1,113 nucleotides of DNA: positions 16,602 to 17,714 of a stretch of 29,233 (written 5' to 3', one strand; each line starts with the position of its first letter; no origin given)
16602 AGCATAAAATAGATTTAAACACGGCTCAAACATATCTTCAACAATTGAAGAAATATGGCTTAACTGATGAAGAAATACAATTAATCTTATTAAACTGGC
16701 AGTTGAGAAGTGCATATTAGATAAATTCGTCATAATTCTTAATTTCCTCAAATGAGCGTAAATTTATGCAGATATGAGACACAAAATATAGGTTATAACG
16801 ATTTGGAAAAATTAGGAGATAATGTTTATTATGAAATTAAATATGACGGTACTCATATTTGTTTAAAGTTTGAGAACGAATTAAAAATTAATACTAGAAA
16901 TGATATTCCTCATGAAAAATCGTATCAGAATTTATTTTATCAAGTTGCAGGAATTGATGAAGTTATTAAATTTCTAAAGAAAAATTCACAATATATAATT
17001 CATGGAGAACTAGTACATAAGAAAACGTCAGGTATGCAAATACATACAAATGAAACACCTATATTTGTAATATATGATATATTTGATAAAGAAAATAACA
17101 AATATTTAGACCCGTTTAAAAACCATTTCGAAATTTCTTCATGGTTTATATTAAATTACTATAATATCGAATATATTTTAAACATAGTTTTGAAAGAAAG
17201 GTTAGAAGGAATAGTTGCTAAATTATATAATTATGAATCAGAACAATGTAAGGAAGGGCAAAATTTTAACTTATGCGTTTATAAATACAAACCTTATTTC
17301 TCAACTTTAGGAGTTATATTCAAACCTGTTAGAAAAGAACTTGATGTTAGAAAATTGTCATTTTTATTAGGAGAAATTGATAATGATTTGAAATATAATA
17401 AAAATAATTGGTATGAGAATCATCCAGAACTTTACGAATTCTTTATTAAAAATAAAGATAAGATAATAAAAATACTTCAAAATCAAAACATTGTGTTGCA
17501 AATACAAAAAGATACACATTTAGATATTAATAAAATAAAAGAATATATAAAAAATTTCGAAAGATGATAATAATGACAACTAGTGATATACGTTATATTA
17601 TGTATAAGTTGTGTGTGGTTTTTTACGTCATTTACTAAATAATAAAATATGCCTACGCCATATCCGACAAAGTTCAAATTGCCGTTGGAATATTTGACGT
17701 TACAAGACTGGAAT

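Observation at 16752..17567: Minimal ATP-dependent ligase-like nucleotidyltransferase inserted between the two large structural genes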

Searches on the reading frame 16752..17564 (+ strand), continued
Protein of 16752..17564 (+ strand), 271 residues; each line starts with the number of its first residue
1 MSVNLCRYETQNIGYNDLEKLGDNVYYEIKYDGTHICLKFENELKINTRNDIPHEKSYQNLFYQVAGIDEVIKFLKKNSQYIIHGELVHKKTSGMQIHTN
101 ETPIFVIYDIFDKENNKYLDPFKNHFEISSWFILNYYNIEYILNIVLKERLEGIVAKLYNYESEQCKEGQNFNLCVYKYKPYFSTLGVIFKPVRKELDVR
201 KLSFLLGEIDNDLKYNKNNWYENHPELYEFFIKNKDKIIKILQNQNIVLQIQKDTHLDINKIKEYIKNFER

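Call 39: fold_search(model_id=the predicted structure, library=viral)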
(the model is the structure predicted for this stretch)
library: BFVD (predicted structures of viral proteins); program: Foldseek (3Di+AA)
matches with E <= 10: 703; with E <= 0.001: 87
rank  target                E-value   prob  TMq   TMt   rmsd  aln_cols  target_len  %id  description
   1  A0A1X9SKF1            1.4e-40  1.00  0.65  0.65  11.9       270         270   67  RNA ligase domain-containing protein [Sulfolobus islandicus rod-shaped virus 11]
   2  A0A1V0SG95            5.7e-08  1.00  0.39  0.30  17.2       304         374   19  RNA ligase [Hokovirus HKV1]
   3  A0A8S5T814            6.8e-08  1.00  0.45  0.40  16.9       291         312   17  RNA ligase [Podoviridae sp. ctU557]
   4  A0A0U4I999            1.3e-07  1.00  0.44  0.34  15.9       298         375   15  (no name in the UniProt tables at hand)
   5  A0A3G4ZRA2            1.8e-07  1.00  0.47  0.37  11.8       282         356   17  RNA ligase (Fragment) [Dasosvirus sp.]
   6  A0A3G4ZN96            3.2e-07  1.00  0.45  0.18  13.9       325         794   15  Putative exonuclease [Terrestrivirus sp.]
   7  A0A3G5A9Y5            3.2e-07  1.00  0.42  0.32  15.6       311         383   14  Uncharacterized protein [Hyperionvirus sp.]
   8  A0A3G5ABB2            3.8e-07  1.00  0.48  0.28   9.3       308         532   16  Nucleolar GTP-binding protein 1 [Hyperionvirus sp.]
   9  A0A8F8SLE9            5.2e-07  1.00  0.41  0.37  18.3       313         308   19  (no name in the UniProt tables at hand)
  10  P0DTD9                1.5e-06  1.00  0.43  0.28  15.5       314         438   15  RNA ligase [Rhodothermus phage RM378]
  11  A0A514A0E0            1.7e-06  1.00  0.45  0.40  17.2       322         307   16  Putative RNA ligase 2 [Aeromonas phage LAh_8]
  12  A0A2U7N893            1.9e-06  1.00  0.45  0.35  17.9       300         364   12  RNA ligase A [Pseudomonas phage PspYZU05]
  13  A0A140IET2            2.2e-06  1.00  0.42  0.36   5.9       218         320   12  DNA ligase [Pseudomonas phage YMC11/06/C171_PPU_BP]
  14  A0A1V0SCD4            2.2e-06  1.00  0.37  0.25  15.3       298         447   14  RNA ligase [Catovirus CTV1]
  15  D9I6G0                2.9e-06  1.00  0.44  0.38  14.8       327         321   11  Split RnlA RNA ligase 1 and tail fiber attachment catalyst [Acinetobacter phage 133]
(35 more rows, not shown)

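Call 44: find_encoding_contigs(protein=P0039, flank=10000, max_places=4)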
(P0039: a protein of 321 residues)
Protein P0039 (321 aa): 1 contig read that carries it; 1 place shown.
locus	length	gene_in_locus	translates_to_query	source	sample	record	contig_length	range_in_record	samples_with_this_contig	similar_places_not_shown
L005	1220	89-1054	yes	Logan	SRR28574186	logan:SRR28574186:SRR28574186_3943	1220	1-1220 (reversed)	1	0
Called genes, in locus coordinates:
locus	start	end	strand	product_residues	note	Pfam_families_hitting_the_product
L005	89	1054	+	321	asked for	-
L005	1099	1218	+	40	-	?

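Call 46: find_related_loci(query=A1, collection=viral_contigs, flank=6000)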
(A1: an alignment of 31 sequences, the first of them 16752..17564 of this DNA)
Query A1 (271 aa) in viral_contigs; peptide patterns used: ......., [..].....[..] (x = any residue, [..] = any of these).
167 stretches matched a pattern; 16 encode a relative of the query (tblastn E <= 1e-3); 16 distinct loci.
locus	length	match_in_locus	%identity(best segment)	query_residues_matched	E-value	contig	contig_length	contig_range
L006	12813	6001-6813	76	1-271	2e-127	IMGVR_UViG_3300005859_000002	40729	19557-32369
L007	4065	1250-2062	70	1-271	2e-128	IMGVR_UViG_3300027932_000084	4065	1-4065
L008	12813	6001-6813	69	1-271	3e-124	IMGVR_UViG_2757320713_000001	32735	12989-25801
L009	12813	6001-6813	68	1-271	5e-124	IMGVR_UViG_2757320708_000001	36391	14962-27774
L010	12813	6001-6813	68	1-271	2e-122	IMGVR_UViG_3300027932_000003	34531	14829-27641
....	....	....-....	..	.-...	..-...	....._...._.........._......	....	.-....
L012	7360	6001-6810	67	1-270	9e-121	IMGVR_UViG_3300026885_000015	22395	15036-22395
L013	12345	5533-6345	67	1-271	9e-121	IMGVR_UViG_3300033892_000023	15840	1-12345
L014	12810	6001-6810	67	1-270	1e-120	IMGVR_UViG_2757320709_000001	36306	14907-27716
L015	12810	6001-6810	67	1-270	2e-120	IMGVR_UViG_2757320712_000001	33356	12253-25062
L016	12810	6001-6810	66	1-270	3e-120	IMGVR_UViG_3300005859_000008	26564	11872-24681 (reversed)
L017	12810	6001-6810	64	1-270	1e-118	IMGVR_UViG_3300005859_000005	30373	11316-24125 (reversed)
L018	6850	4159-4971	65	1-271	3e-116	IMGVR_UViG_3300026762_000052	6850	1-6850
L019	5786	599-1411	65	1-271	4e-116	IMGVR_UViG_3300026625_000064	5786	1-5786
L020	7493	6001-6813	62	1-271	7e-112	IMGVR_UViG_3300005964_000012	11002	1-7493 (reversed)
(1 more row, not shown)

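Call 53: search_protein_families(library=ncbifam, proteins=[window:16752-17564:+, P0039, P0043, P0046], max_evalue=1)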
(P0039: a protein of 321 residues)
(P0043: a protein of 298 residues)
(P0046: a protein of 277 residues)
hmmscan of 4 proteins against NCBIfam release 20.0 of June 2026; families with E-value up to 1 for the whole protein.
window:16752-17564:+ (271 aa): 2 families
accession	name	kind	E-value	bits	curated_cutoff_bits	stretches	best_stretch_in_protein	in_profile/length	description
TIGR02779.1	NHEJ_ligase_lig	equivalog_domain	2.1e-06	27.2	227.75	1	22-94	13-78/302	non-homologous end-joining DNA ligase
TIGR02776.1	NHEJ_ligase_prk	equivalog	5.9e-05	22.1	373.2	1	22-95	4-70/587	DNA ligase D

P0039 (321 aa): 0 families

P0043 (298 aa): 2 families
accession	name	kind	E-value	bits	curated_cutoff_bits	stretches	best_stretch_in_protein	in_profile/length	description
TIGR01209.1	TIGR01209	hypoth_equivalog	1.2e-06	27.6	136.9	1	33-199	71-224/375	RNA ligase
TIGR02308.1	RNA_lig_T4_1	equivalog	0.0066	15.6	242.25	1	39-179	91-233/373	T4 RnlA family RNA ligase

P0046 (277 aa): 4 families
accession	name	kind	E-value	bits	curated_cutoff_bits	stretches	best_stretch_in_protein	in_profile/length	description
TIGR01209.1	TIGR01209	hypoth_equivalog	1.6e-09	37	136.9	1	5-178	59-225/375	RNA ligase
TIGR00574.1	dnl1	superfamily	1.8e-05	23.7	217.8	1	22-183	190-360/527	ATP-dependent DNA ligase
TIGR02779.1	NHEJ_ligase_lig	equivalog_domain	0.00014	21.2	227.75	1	25-179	16-168/302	non-homologous end-joining DNA ligase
NF002868.0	PRK03180.1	equivalog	0.095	11.4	641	0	145-180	329-364/509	ATP-dependent DNA ligase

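Call 54: search_protein_families(library=pfam, alignment_id=A1, max_evalue=0.01)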
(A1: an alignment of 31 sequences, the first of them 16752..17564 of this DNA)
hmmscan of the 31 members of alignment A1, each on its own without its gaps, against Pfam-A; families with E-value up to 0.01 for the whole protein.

A. member 1, window:16752-17564:+ (271 aa): 2 families
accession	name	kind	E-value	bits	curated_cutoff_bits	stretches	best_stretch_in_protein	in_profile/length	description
PF01068.26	DNA_ligase_A_M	-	2.7e-08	34.2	26.2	1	18-90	14-83/204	ATP dependent DNA ligase domain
PF09414.15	RNA_ligase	-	3.5e-08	34.2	27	1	25-157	3-156/171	RNA ligase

B. families by the number of members that match (of 31 scanned): 4 families
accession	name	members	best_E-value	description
PF09414.15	RNA_ligase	31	1.6e-12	RNA ligase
PF01068.26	DNA_ligase_A_M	31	8e-09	ATP dependent DNA ligase domain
PF14284.11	PcfJ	1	0.0048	PcfJ-like protein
PF09280.16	XPC-binding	1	0.008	XPC-binding domain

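Call 64: find_homologous_proteins(query=P0039, max_evalue=0.001)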
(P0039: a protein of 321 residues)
Query P0039 (321 aa): 7 proteins with E <= 0.001 among 2038 candidates.
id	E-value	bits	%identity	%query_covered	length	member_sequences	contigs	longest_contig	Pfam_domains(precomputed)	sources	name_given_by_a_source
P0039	5.5e-202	687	100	100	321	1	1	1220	-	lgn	-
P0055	9.7e-156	536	75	99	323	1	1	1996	-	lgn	-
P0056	2.3e-92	328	51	98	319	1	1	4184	-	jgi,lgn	jgi:hypothetical protein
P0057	1.2e-87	312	49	99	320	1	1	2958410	-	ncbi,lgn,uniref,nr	ncbi:hypothetical protein [Stygiolobus caldivivus]|uniref:Uncharacterized protein n=1 Tax=Stygiolobu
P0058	1.1e-80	289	43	98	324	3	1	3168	-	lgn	-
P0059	5.8e-78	280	44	99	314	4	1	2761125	-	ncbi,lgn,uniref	ncbi:hypothetical protein [Sulfurisphaera ohwakuensis]|uniref:hypothetical protein n=1 Tax=Sulfurisp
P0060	7.5e-43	165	47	38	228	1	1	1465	-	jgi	-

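Call 65: find_encoding_contigs(protein=P0057, flank=10000, max_places=2)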
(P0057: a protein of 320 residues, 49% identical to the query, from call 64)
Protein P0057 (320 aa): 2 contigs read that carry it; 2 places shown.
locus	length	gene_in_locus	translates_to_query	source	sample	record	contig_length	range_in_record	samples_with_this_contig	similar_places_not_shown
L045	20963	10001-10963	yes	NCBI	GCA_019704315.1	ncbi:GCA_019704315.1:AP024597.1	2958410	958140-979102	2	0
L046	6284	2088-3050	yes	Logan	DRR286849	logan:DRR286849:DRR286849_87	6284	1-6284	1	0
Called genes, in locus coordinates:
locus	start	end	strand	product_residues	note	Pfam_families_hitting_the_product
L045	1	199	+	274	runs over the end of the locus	PF01370:Epimerase, PF02719:Polysacc_synt_2 (faint), PF04321:RmlD_sub_bind, PF07993:NAD_binding_4 (faint), PF16363:GDP_Man_Dehyd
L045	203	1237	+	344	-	PF00483:NTP_transferase, PF12804:NTP_transf_3, PF24894:Hexapep_GlmU (faint), PF25084:LbH_EIF2B (faint), PF25087:GMPPB_C (weak)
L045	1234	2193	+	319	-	PF01073:3Beta_HSD, PF01370:Epimerase, PF02719:Polysacc_synt_2, PF04321:RmlD_sub_bind, PF16363:GDP_Man_Dehyd, PF07993:NAD_binding_4 (weak)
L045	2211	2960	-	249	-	PF05050:Methyltransf_21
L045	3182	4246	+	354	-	PF00534:Glycos_transf_1, PF13524:Glyco_trans_1_2, PF13692:Glyco_trans_1_4, PF26337:Gtf3_C (weak)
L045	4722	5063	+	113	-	PF09941:DUF2173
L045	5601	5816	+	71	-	-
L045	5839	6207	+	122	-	-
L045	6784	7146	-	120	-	PF05942:PaREP1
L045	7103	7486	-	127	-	PF05942:PaREP1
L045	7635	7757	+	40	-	-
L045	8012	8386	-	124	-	PF01909:NTP_transf_2, PF18765:Polbeta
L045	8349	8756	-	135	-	PF05168:HEPN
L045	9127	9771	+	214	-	PF03070:TENA_THI-4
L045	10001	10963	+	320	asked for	-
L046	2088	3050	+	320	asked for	-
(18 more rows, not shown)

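Call 66: find_encoding_contigs(protein=P0059, flank=10000, max_places=2)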
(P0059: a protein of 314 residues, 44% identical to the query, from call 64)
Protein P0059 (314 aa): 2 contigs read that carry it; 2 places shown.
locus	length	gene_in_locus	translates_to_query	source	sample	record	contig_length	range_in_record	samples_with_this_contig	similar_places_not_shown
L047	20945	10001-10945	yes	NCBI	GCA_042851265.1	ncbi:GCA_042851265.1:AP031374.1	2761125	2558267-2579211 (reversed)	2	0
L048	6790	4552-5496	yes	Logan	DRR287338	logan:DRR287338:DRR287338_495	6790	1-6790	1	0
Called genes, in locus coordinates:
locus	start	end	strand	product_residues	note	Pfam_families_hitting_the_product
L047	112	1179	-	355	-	PF04693:DDE_Tnp_2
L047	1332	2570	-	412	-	PF00083:Sugar_tr, PF07690:MFS_1, PF00083:Sugar_tr, PF07690:MFS_1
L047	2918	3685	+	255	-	-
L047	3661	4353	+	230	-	-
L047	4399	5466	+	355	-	PF04693:DDE_Tnp_2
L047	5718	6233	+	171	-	-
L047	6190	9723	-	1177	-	PF09286:Pro-kuma_activ, PF00082:Peptidase_S8 (weak)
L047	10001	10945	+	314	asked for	-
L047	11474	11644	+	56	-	-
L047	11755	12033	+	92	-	-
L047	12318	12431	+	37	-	-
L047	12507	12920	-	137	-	PF06146:PsiE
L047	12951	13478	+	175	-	PF08241:Methyltransf_11, PF13649:Methyltransf_25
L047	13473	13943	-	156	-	-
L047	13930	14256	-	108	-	-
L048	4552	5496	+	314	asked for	-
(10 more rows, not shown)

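Call 68: find_related_loci(query=A4, collection=genome_contigs, flank=8000)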
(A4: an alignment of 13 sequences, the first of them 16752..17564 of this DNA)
Query A4 (271 aa) in genome_contigs; peptide patterns used: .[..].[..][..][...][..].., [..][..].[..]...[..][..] (x = any residue, [..] = any of these).
175 stretches matched a pattern; 2 encode a relative of the query (tblastn E <= 1e-3); 2 distinct loci.
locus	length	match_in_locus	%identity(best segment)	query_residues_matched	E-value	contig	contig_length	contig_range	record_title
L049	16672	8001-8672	21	25-236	2e-10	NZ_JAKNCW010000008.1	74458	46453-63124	Metallosphaera javensis (ex Hofmann et al. 2022) strain J1 NODE_8_length_74458_cov_110.516530, whole genome shotgun sequ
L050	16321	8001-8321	31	152-250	4e-8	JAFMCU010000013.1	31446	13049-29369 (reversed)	MAG: Thermoprotei archaeon isolate CPBay_Spr30G08_23 NODE_679_length_31446_cov_6.800421, whole genome shotgun sequence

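Call 69: search_dna_similar(query=P0057, collection=phages, mode=protein, max_evalue=0.01, max_rows=30)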
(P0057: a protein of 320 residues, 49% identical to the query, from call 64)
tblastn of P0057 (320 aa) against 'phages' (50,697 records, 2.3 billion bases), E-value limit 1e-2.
Records with a match: 17; places in all: 17; records where one place covers at least 80% of the query: 11.
Best place of each record, by identity: <60% 17.
By first word of the organism name: Sulfolobus 17.
By host as written in the record: Sulfolobus islandicus 17.
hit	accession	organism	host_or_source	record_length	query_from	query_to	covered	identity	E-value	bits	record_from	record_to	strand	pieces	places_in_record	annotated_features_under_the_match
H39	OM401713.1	Sulfolobus islandicus rod-shaped virus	Sulfolobus islandicus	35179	54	312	81%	26.3%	7e-8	60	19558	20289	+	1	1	none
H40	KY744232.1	Sulfolobus islandicus rod-shaped virus 7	Sulfolobus islandicus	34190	54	312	81%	25.6%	2e-6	56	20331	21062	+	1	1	hypothetical protein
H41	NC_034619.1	Sulfolobus islandicus rod-shaped virus 7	Sulfolobus islandicus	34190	54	312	81%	25.6%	2e-6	56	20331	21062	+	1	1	hypothetical protein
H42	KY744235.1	Sulfolobus islandicus rod-shaped phage 6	Sulfolobus islandicus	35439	54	312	81%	25.6%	2e-6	56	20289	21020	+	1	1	hypothetical protein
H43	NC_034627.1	Sulfolobus islandicus rod-shaped phage 6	Sulfolobus islandicus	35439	54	312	81%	25.6%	2e-6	56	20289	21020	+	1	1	hypothetical protein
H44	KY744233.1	Sulfolobus islandicus rod-shaped virus 5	Sulfolobus islandicus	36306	54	312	81%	25.6%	2e-6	56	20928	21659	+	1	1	hypothetical protein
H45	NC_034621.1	Sulfolobus islandicus rod-shaped virus 5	Sulfolobus islandicus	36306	54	312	81%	25.6%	2e-6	56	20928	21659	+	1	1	hypothetical protein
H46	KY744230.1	Sulfolobus islandicus rod-shaped virus 10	Sulfolobus islandicus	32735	53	307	80%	25.8%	3e-5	52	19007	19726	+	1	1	hypothetical protein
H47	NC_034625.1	Sulfolobus islandicus rod-shaped virus 10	Sulfolobus islandicus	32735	53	307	80%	25.8%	3e-5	52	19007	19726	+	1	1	hypothetical protein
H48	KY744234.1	Sulfolobus islandicus rod-shaped virus 11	Sulfolobus islandicus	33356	54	312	81%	25.2%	2e-6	55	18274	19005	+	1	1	hypothetical protein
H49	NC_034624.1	Sulfolobus islandicus rod-shaped virus 11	Sulfolobus islandicus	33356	54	312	81%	25.2%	2e-6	55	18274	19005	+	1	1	hypothetical protein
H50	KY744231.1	Sulfolobus islandicus rod-shaped virus 4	Sulfolobus islandicus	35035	54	312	81%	25.1%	3e-6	55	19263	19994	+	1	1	hypothetical protein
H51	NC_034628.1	Sulfolobus islandicus rod-shaped virus 4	Sulfolobus islandicus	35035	54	312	81%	25.1%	3e-6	55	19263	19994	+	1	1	hypothetical protein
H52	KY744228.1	Sulfolobus islandicus rod-shaped virus 9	Sulfolobus islandicus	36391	54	262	65%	28.0%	2e-7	59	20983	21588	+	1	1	hypothetical protein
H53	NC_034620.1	Sulfolobus islandicus rod-shaped virus 9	Sulfolobus islandicus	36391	54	262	65%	28.0%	2e-7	59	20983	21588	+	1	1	hypothetical protein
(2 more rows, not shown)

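Call 77: search_protein_families(library=padloc, proteins=[window:16752-17564:+, P0057, P0059, P0039, P0043], max_evalue=0.1)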
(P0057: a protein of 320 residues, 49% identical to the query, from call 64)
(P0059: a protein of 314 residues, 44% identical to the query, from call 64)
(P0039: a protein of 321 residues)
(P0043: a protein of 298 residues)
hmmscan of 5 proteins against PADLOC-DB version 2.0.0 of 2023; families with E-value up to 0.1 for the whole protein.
window:16752-17564:+ (271 aa): 1 family
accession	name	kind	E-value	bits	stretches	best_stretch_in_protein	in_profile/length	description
PDLC01124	Cas2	-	0.019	13.5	1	102-134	3-39/93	Cas2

P0057 (320 aa): 0 families

P0059 (314 aa): 0 families

P0039 (321 aa): 0 families

P0043 (298 aa): 0 families

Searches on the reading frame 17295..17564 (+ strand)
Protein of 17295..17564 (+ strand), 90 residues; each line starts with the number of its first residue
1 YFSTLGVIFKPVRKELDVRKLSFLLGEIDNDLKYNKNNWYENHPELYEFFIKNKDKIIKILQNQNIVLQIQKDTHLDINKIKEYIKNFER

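Call 47: predict_structure(alignment_id=A2)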
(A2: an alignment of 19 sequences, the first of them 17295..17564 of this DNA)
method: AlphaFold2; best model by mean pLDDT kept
length: 90 residues; sequences in the alignment: 19
mean_pLDDT: 93.5   pTM: 0.84
mean pLDDT of the five models: 93.5, 93.3, 93.0, 92.4, 92.3
residues with pLDDT >= 90: 80; 70-90: 9; 50-70: 1; < 50: 0
segments of 3 or more residues with pLDDT < 50: none
pLDDT, mean of each block of 10 residues (from residue 1): 85 92 96 95 96 96 95 94 92
secondary structure, 60 per line:
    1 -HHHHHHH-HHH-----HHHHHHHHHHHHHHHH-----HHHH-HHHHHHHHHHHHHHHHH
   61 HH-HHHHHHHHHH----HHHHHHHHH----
elements in order: H2-8 H18-33 H39-42 H44-62 H64-73 H78-86

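Call 51: fold_search(model_id=the predicted structure, library=pdb)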
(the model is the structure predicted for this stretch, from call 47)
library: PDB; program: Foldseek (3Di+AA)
matches with E <= 10: 2; with E <= 0.001: 0
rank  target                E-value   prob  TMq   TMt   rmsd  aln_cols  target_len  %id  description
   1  7qod_A                9.3e+00  0.04  0.30  0.18   6.0        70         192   21  Native structure of a small alarmone hydrolase (RelH) from Corynebacterium glutamicum (released 2022-07-13)
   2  6f6h_A                9.9e+00  0.01  0.20  0.10  11.8       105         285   13  R2-like ligand-binding oxidase V72L mutant with aerobically reconstituted Mn/Fe cofactor (released 2018-07-04)
